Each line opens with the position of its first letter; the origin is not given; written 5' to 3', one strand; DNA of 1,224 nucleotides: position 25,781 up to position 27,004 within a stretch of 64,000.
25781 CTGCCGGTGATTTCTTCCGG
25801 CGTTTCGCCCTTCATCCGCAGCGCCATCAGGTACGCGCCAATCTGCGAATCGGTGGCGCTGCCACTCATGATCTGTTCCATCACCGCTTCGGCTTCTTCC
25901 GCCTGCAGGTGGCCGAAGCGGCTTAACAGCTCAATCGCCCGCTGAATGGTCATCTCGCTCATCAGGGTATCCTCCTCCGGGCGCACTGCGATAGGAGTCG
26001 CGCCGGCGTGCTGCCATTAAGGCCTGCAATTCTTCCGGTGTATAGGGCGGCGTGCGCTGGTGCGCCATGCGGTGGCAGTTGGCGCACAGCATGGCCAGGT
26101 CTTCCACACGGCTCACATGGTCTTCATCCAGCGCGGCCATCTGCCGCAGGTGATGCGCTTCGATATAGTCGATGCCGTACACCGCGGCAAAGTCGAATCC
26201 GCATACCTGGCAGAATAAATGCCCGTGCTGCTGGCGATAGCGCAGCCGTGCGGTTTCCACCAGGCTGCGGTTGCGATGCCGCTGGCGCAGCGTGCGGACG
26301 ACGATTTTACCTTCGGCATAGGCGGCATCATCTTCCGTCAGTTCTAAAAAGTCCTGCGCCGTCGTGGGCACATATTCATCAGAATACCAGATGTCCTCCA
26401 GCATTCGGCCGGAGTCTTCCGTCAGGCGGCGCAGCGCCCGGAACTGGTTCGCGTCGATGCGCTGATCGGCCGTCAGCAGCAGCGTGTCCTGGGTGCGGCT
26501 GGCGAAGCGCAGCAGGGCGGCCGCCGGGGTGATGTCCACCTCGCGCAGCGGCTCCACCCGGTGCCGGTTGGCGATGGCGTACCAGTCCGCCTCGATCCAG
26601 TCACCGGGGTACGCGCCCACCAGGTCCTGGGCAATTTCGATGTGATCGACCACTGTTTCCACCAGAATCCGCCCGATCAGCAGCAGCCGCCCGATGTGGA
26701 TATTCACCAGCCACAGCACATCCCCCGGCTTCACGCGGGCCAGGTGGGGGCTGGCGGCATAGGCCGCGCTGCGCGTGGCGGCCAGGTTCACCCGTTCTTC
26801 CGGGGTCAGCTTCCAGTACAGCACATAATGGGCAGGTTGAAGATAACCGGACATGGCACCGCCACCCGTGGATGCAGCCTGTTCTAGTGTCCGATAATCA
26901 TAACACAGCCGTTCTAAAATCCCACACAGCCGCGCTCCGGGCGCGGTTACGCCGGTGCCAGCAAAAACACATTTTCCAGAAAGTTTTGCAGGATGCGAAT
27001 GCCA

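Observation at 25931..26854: HNH nuclease with an unknown N-terminal domain embedded in the trp operon, overlapping the trpD start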

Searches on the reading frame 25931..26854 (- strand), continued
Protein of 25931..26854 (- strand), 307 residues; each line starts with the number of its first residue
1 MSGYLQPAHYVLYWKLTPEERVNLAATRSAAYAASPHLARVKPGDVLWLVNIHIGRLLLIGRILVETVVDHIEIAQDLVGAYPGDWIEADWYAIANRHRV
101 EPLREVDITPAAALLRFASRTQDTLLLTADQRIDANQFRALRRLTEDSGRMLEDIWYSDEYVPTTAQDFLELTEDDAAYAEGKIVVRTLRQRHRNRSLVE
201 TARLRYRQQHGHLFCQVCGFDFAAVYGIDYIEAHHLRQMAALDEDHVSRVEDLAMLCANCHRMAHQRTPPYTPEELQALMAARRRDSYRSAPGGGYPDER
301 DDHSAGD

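Call 27: search_solved_structures(query=A1, max_evalue=10, show_alignments=2)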
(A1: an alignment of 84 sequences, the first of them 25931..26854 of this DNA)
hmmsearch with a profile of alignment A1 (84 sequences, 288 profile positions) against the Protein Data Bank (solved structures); distinct sequences matched with E-value up to 10: 3.
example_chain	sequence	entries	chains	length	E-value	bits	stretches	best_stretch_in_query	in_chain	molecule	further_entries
6ghc_A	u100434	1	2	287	1.1e-06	31.3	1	213-275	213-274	5-methylcytosine-specific restriction enzyme A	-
6me0_C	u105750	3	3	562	0.031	16.7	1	217-273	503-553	Maturase reverse transcriptase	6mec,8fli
7tgh_B3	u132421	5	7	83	0.17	14.2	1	178-237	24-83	Transmembrane protein, putative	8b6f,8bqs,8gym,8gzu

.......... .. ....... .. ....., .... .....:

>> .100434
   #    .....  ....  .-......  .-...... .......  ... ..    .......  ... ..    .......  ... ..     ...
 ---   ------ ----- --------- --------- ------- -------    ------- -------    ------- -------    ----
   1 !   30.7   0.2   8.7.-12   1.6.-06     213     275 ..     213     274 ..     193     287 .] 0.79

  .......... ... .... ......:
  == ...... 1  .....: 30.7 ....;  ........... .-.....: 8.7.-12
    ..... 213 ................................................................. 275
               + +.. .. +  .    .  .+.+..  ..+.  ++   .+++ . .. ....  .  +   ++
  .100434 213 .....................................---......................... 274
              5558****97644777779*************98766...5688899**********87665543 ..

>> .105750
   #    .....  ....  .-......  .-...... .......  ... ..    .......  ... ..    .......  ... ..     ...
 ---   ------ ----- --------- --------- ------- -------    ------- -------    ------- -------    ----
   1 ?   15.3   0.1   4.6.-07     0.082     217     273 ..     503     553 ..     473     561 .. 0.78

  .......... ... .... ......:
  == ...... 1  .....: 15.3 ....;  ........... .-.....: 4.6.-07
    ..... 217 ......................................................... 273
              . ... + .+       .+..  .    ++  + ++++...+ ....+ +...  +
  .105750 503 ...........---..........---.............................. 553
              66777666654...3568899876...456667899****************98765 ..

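Call 39: search_protein_families(library=pfam, proteins=[L017:3449-6919:+, L017:6919-8709:+, L017:8713-9504:+, L017:9482-10744:+, L017:11061-13454:-, L019:2027-2470:+, L019:2490-3083:-, L019:3167-4012:+, L023:9563-10561:+, L054:2358-3254:+], max_evalue=0.01)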
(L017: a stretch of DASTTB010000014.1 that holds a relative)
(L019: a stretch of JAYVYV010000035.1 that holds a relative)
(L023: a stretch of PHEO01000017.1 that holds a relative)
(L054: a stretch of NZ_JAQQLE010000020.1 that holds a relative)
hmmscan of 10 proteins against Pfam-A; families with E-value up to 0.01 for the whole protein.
L017:3449-6919:+ (1156 aa): 1 family
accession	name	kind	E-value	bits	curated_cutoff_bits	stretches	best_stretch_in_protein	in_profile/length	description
PF00271.37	Helicase_C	-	4.3e-08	33.8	23.5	1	870-958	27-108/110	Helicase conserved C-terminal domain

L017:6919-8709:+ (596 aa): 1 family
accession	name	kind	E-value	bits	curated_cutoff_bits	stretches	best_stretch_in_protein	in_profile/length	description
PF09369.15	MZB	-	1.5e-07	32.5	24.2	1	465-562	1-80/80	MrfA Zn-binding domain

L017:8713-9504:+ (263 aa): 2 families
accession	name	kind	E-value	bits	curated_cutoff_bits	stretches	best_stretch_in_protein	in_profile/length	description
PF13091.12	PLDc_2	-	8.3e-12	45.5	27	1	104-250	1-130/132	PLD-like domain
PF00614.28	PLDc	-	0.0002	21.7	21.9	1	201-222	5-26/28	Phospholipase D Active site motif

L017:9482-10744:+ (420 aa): 2 families
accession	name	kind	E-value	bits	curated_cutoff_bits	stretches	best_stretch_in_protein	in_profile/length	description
PF01844.29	HNH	-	1.2e-08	35.4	21.4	1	346-399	1-45/47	HNH endonuclease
PF20281.3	CTD5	-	0.0014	18.7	25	1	316-396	118-196/207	C-terminal domain 5 of the ABC-three component (ABC-3C) systems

L017:11061-13454:- (797 aa): 3 families
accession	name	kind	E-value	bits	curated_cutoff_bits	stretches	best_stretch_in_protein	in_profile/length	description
PF09250.16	Prim-Pol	-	1.4e-12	48.8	22.8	1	29-170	1-147/158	Bifunctional DNA primase/polymerase, N-terminal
PF19263.5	DUF5906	-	5.3e-12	46.8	27.6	1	528-642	1-114/114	Family of unknown function (DUF5906)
PF08706.16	D5_N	-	3.3e-06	27.9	22.4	1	412-495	58-140/145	D5 N terminal like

L019:2027-2470:+ (147 aa): 2 families
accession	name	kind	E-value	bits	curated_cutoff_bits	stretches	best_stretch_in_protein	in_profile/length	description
PF01844.29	HNH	-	4e-05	24.1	21.4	1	58-97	1-42/47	HNH endonuclease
PF14279.12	HNH_5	-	0.0024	18.2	27.5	1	58-99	1-43/56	HNH endonuclease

L019:2490-3083:- (197 aa): 1 family
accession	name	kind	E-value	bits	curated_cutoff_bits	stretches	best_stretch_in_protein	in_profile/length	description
PF20815.3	GIY_YIG_2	-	4.8e-32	111.5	22.4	1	31-182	1-152/153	GIY-YIG catalytic domain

L019:3167-4012:+ (281 aa): 1 family
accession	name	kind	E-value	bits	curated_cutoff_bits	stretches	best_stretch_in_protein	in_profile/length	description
PF00589.27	Phage_integrase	-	1.5e-27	96.9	27.1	1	90-238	29-163/172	Phage integrase family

L023:9563-10561:+ (332 aa): 2 families
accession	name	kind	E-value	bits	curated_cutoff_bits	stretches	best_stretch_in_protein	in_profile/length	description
PF01844.29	HNH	-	6.6e-09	36.2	21.4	1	262-316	1-46/47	HNH endonuclease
PF01878.24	EVE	-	0.0001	22.8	23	1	61-206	2-141/145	EVE domain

L054:2358-3254:+ (298 aa): 1 family
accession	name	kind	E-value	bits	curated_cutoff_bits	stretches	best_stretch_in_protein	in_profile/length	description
PF01844.29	HNH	-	3.5e-08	33.9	21.4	1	224-278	1-46/47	HNH endonuclease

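Call 40: search_protein_families(library=padloc, proteins=[L017:3449-6919:+, L017:6919-8709:+, L017:8713-9504:+, L017:9482-10744:+], max_evalue=0.001)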
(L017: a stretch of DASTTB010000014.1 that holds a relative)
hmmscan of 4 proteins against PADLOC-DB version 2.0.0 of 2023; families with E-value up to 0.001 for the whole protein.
L017:3449-6919:+ (1156 aa): 10 families
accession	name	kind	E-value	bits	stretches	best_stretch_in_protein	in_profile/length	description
PDLC02575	DrmA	-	3.2e-287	952.8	1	320-1148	8-829/837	DrmA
PDLC02568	DrmA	-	5.6e-238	789.5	1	550-1150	1-602/611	DrmA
PDLC02571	DrmA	-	2e-186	620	3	627-1146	768-1281/1282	DrmA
PDLC02567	DrmA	-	9e-158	524.9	1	212-1102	754-1687/1750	DrmA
PDLC02577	DrmA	-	7.9e-132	438.8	1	490-1110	10-644/697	DrmA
PDLC02576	DrmA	-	2e-56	189.5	2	428-781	497-851/1235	DrmA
PDLC02574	DrmA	-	4.3e-43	145.3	1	901-1101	22-212/269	DrmA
PDLC02896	DpdJ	-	1.5e-05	20.8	1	913-986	578-650/1487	DpdJ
PDLC02569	DrmA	-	8e-05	18.6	1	916-993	830-905/1095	DrmA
PDLC02573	DrmA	-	0.00046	16.3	1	914-989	793-867/1018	DrmA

L017:6919-8709:+ (596 aa): 4 families
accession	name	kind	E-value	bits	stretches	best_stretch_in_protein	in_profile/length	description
PDLC02583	DrmB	-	2.4e-76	256.1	1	3-581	4-601/606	DrmB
PDLC02584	DrmB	-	5.6e-56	188.3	1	164-595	7-444/445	DrmB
PDLC02579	DrmB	-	1.9e-53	179.4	1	290-586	11-306/314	DrmB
PDLC02582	DrmB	-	2.4e-09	34.3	1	460-582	524-634/649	DrmB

L017:8713-9504:+ (263 aa): 29 families (the best 25 are shown)
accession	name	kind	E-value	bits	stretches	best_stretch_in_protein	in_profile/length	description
PDLC02587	DrmC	-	8.3e-70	232.8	1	2-261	2-265/267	DrmC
PDLC02597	DrmC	-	1.8e-31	107.9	1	7-244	11-228/242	DrmC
PDLC02607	DrmC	-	9e-27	92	1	62-255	75-257/265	DrmC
PDLC02595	DrmC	-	2.1e-24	84.7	1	54-259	71-266/269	DrmC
PDLC02613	DrmC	-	3.2e-24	83.6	1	7-249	4-250/262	DrmC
PDLC02585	DrmC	-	9.5e-23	79.1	1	7-256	14-249/253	DrmC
PDLC02588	DrmC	-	9.9e-23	79.1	1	5-260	14-252/256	DrmC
PDLC02605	DrmC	-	1.2e-17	62.4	1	84-258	100-266/270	DrmC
PDLC02606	DrmC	-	2.1e-16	58.2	1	83-239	18-161/182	DrmC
PDLC02589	DrmC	-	2.2e-16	57.8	1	83-259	93-261/264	DrmC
PDLC02591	DrmC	-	2.7e-16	57.5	1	86-259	98-258/260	DrmC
PDLC02608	DrmC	-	6.8e-15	53.3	2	199-235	99-135/162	DrmC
PDLC02602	DrmC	-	2.2e-14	51.3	1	64-236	73-233/381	DrmC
PDLC02609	DrmC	-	3.7e-14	51.3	1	13-242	19-223/241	DrmC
PDLC02616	DrmC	-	3.7e-14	50.9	2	196-255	160-219/224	DrmC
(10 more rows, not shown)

L017:9482-10744:+ (420 aa): 1 family
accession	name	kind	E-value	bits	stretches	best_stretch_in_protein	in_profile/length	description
PDLC03656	mREase_IV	-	2.7e-07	28.6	1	329-407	191-264/277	Type IV methyl-directed restriction enzyme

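Call 70: search_protein_families(library=pfam, proteins=[L088:7102-8004:+, L005:10712-11416:+], max_evalue=0.001)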
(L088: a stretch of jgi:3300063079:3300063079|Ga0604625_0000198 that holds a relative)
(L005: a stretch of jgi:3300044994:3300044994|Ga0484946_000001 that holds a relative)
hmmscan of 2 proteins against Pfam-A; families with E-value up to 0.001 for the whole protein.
L088:7102-8004:+ (300 aa): 1 family
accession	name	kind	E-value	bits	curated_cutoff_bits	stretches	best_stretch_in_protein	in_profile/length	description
PF01844.29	HNH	-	2.7e-08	34.3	21.4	1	228-280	1-47/47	HNH endonuclease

L005:10712-11416:+ (234 aa): 1 family
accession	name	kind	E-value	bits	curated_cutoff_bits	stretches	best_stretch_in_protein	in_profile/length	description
PF03483.22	B3_4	-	2.1e-24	86.5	29.3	1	64-194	1-127/174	B3/4 domain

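Call 71: find_encoding_contigs(protein=P0101, flank=6000, max_places=1)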
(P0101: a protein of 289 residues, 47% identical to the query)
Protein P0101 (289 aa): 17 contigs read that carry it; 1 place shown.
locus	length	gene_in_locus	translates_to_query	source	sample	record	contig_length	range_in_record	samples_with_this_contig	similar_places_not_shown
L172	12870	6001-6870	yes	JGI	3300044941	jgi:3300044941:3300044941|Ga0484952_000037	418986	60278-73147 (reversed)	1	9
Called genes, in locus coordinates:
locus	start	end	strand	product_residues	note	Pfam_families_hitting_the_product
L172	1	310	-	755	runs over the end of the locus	PF22745:Nlig-Ia, PF01653:DNA_ligase_aden, PF03120:OB_DNA_ligase, PF03119:DNA_ligase_ZBD, PF12826:HHH_2 (faint), PF00533:BRCT, PF12738:PTCB-BRCT, PF16589:BRCT_2 (weak)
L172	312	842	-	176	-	-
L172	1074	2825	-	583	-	PF14716:HHH_8, PF00633:HHH (faint), PF14520:HHH_5, PF14792:DNA_pol_B_palm (weak), PF14791:DNA_pol_B_thumb, PF02811:PHP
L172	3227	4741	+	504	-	PF04715:, PF00425:Chorismate_bind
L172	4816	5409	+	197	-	PF00300:His_Phos_1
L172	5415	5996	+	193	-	PF00117:GATase, PF07722:Peptidase_C26 (weak)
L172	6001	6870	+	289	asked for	PF01844:HNH (weak)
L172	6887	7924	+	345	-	PF02885:Glycos_trans_3N, PF00591:Glycos_transf_3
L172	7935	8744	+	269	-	PF00218:IGPS, PF01070:FMN_dh (weak)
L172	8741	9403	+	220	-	PF00697:PRAI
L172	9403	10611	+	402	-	PF00291:PALP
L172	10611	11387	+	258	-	-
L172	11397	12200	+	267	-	PF00290:Trp_syntA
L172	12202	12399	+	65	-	-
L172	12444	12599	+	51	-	-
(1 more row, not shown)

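Call 72: find_encoding_contigs(protein=P0111, flank=6000, max_places=1)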
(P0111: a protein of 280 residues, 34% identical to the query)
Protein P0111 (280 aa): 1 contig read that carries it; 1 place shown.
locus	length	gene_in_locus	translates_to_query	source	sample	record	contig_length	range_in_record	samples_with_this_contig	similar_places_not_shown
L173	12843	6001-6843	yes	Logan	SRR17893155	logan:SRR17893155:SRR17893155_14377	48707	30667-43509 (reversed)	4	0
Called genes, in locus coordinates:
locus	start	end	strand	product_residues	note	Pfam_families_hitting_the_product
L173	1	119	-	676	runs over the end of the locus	PF22745:Nlig-Ia, PF01653:DNA_ligase_aden, PF03120:OB_DNA_ligase, PF12826:HHH_2, PF14520:HHH_5, PF00533:BRCT, PF12738:PTCB-BRCT (weak), PF16589:BRCT_2 (weak)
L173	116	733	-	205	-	PF08239:SH3_3 (weak)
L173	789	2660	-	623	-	PF14716:HHH_8, PF14520:HHH_5, PF14791:DNA_pol_B_thumb, PF02811:PHP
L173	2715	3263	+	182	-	-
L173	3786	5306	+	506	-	PF04715:, PF00425:Chorismate_bind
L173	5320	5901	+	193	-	PF00117:GATase, PF07722:Peptidase_C26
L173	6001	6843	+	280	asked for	PF01844:HNH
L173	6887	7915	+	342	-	PF02885:Glycos_trans_3N, PF00591:Glycos_transf_3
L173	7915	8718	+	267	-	PF00218:IGPS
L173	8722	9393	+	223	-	PF00697:PRAI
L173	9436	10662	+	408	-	PF00291:PALP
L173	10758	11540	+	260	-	-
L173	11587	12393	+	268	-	PF00290:Trp_syntA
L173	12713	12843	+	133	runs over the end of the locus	PF07736:CM_1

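Call 73: find_encoding_contigs(protein=P0033, flank=6000, max_places=1)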
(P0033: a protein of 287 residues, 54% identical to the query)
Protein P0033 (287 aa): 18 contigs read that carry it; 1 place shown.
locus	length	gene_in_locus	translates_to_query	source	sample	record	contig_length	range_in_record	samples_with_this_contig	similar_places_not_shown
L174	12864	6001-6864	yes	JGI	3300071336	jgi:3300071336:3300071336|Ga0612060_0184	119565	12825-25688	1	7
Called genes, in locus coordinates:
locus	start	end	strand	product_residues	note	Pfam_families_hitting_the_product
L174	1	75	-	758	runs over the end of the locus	PF22745:Nlig-Ia, PF01653:DNA_ligase_aden, PF03120:OB_DNA_ligase, PF03119:DNA_ligase_ZBD (weak), PF14520:HHH_5 (faint), PF12826:HHH_2 (faint), PF00533:BRCT, PF12738:PTCB-BRCT (weak)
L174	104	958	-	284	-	-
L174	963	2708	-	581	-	PF14716:HHH_8, PF14520:HHH_5 (weak), PF14792:DNA_pol_B_palm (weak), PF14791:DNA_pol_B_thumb, PF02811:PHP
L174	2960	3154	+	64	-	-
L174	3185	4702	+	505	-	PF04715:, PF00425:Chorismate_bind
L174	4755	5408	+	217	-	PF00300:His_Phos_1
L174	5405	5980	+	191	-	PF00117:GATase, PF07722:Peptidase_C26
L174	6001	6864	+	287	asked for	PF01844:HNH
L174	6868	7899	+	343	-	PF02885:Glycos_trans_3N, PF00591:Glycos_transf_3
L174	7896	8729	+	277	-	PF00218:IGPS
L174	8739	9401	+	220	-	PF00697:PRAI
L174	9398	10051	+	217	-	PF00293:NUDIX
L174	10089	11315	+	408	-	PF00291:PALP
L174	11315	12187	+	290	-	PF00561:Abhydrolase_1, PF12697:Abhydrolase_6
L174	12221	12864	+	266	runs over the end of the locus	PF00290:Trp_syntA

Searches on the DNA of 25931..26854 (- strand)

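Call 61: search_rna_families(sources=[L001, L003, L005, L011, L014, L016, L088], threshold=gathering)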
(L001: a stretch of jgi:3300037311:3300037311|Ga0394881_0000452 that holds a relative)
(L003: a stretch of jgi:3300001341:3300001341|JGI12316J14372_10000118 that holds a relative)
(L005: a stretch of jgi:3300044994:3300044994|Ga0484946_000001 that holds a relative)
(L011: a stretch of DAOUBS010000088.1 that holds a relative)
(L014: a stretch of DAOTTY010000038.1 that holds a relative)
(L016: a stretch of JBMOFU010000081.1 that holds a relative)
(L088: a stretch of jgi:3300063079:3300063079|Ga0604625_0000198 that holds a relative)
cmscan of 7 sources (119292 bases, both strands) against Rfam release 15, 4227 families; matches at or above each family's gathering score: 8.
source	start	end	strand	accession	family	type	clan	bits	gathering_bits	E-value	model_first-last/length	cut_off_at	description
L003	3929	4188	+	RF00230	T-box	Cis-reg; leader;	-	130.3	93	2.2e-28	1-219/219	no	T-box leader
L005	4937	5187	+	RF00230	T-box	Cis-reg; leader;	-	124.5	93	6.7e-27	1-219/219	no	T-box leader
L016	3908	4170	+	RF00230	T-box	Cis-reg; leader;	-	115.2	93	1.7e-24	1-219/219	no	T-box leader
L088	2854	3110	+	RF00230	T-box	Cis-reg; leader;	-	107.9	93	1.3e-22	1-219/219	no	T-box leader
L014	7450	7713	+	RF00230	T-box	Cis-reg; leader;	-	107.2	93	2e-22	1-219/219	no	T-box leader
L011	6914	7165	+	RF00230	T-box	Cis-reg; leader;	-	105.5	93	5.5e-22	1-219/219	no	T-box leader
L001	4855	5155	+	RF00230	T-box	Cis-reg; leader;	-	101.9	93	4.5e-21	1-219/219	no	T-box leader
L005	4606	4785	-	RF00013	6S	Gene;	-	57.1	46.4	2e-08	1-187/187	no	6S / SsrS RNA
